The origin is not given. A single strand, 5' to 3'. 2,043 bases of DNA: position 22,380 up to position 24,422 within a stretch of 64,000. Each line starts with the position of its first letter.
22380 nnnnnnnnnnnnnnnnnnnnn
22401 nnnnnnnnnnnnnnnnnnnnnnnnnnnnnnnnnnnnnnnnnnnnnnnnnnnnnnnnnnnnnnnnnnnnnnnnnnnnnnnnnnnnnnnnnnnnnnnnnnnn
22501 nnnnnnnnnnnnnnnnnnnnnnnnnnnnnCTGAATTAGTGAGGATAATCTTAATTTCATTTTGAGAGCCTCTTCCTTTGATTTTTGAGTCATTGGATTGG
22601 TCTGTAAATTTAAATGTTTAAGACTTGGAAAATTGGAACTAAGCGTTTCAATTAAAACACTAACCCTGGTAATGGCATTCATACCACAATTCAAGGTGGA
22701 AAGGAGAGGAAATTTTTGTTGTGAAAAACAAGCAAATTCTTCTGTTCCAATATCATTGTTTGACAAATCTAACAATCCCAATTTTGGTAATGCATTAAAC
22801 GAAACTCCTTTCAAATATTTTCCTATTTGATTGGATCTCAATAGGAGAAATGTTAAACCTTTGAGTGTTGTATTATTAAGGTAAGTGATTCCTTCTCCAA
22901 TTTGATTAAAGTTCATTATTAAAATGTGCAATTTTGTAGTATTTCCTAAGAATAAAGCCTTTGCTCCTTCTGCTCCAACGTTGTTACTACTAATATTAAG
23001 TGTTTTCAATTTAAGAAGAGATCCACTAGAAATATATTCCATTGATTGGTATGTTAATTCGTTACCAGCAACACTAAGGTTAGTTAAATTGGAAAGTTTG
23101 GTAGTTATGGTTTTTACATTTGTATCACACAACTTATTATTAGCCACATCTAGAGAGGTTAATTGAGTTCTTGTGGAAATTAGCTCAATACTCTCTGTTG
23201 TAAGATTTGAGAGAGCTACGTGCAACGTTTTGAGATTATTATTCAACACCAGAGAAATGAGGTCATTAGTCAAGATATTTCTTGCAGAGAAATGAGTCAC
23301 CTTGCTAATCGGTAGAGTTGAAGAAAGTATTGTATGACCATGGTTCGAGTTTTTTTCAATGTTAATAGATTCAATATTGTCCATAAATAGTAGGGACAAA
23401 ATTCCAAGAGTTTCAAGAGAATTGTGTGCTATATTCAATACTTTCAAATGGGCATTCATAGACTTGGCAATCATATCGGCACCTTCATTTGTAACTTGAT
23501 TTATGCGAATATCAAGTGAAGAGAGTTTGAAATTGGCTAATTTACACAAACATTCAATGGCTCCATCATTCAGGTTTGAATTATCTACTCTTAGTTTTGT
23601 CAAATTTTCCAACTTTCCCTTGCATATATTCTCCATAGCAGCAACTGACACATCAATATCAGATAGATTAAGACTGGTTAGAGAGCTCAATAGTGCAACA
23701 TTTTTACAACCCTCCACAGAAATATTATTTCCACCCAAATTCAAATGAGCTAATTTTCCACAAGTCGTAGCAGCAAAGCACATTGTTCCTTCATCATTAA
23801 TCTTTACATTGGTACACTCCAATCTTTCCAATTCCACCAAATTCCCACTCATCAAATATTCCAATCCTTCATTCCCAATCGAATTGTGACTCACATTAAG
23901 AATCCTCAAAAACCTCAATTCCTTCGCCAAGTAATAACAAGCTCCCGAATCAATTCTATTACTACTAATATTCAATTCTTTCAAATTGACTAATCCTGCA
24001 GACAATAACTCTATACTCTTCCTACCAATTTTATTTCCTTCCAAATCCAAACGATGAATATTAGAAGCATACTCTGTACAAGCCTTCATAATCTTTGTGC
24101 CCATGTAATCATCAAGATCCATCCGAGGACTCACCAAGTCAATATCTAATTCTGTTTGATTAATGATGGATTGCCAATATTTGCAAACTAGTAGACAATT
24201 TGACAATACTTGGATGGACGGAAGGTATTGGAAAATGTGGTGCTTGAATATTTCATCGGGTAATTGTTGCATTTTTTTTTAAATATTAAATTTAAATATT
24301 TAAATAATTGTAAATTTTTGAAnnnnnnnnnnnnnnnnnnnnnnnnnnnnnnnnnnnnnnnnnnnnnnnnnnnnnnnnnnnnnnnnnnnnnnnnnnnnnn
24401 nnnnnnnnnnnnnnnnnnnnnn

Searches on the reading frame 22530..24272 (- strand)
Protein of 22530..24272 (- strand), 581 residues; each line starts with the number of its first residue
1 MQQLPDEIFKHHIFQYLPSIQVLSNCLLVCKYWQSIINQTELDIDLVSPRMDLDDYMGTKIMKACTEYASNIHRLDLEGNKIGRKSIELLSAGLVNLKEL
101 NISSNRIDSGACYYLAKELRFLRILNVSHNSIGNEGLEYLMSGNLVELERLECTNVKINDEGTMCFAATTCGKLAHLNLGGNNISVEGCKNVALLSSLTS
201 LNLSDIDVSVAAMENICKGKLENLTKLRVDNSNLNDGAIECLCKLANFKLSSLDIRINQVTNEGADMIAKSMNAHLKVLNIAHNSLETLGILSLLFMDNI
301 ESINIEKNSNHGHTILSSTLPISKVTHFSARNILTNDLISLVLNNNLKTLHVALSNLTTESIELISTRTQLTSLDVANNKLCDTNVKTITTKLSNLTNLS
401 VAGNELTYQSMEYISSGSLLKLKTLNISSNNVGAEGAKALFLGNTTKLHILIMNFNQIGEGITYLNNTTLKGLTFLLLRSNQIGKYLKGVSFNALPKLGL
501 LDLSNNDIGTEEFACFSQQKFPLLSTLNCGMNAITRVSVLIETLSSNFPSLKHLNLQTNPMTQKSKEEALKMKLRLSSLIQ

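Call 23: search_protein_families(library=pfam, proteins=[window:22530-24272:-], max_evalue=1)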
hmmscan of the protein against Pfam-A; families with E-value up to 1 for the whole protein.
window:22530-24272:- (581 aa): 8 families
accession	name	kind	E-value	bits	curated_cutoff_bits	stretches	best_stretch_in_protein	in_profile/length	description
PF13516.12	LRR_6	-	7.7e-28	94.8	23.4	4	421-440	4-23/24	Leucine Rich repeat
PF12799.13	LRR_4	-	8e-16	58.1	27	7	71-108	2-37/44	Leucine Rich repeats (2 copies)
PF13855.12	LRR_8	-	2.3e-10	40.5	27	6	249-308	2-59/61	Leucine rich repeat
PF12937.12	F-box-like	-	4.1e-08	33.3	24.3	1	2-42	2-40/47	F-box-like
PF00560.39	LRR_1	-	2e-07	30.2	20.6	0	96-108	1-13/23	Leucine Rich Repeat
PF00646.38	F-box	-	9.7e-05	22.6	20.5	1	3-42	3-40/43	F-box domain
PF24758.1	LRR_At5g56370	-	0.056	13.5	27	1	147-225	12-92/227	FBD-associated F-box protein At5g56370, LRR repeats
PF25013.1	LRR_Zer-1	-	0.14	12.7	27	1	194-262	6-68/137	Zer-1-like, Leucine-rich repeats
